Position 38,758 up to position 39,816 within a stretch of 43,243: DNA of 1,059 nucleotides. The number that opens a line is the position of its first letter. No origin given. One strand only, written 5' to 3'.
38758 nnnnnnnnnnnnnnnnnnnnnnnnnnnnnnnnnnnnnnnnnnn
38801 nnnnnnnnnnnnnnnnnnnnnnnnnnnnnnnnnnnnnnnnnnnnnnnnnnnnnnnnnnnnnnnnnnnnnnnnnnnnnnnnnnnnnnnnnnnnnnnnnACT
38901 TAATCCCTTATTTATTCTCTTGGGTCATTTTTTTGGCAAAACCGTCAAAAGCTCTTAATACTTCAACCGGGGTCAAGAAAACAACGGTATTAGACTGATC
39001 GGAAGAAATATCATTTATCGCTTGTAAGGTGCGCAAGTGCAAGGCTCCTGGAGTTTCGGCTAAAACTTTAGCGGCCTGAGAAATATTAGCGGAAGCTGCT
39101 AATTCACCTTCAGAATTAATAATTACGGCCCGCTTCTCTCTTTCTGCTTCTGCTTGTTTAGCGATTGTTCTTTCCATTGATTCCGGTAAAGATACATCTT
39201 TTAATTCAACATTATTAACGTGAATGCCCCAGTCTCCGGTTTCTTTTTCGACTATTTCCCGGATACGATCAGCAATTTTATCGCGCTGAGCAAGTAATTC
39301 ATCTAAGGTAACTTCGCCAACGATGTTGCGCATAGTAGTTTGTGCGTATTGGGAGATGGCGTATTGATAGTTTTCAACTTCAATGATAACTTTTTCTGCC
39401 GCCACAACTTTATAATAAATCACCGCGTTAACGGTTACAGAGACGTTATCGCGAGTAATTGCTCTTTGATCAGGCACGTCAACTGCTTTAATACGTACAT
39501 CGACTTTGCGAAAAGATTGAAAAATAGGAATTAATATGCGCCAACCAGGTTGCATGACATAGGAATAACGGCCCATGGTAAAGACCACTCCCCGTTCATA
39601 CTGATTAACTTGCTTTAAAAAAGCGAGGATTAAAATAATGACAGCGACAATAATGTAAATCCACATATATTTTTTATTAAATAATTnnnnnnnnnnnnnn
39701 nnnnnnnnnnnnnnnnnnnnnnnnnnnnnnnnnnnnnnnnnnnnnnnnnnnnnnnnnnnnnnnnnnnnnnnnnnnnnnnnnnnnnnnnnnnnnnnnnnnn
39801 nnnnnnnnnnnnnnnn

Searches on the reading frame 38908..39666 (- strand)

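Call 20: search_protein_families(library=pfam, proteins=[window:38908-39666:-], max_evalue=0.0001)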
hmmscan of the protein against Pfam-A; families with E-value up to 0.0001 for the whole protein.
window:38908-39666:- (252 aa): 2 families
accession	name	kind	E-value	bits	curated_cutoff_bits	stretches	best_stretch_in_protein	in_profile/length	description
PF01145.31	Band_7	-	5.1e-43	147.6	23.6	1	18-188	1-175/176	SPFH domain / Band 7 family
PF13421.11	Band_7_1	-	3.2e-07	30.6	24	1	96-173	129-208/211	SPFH domain-Band 7 family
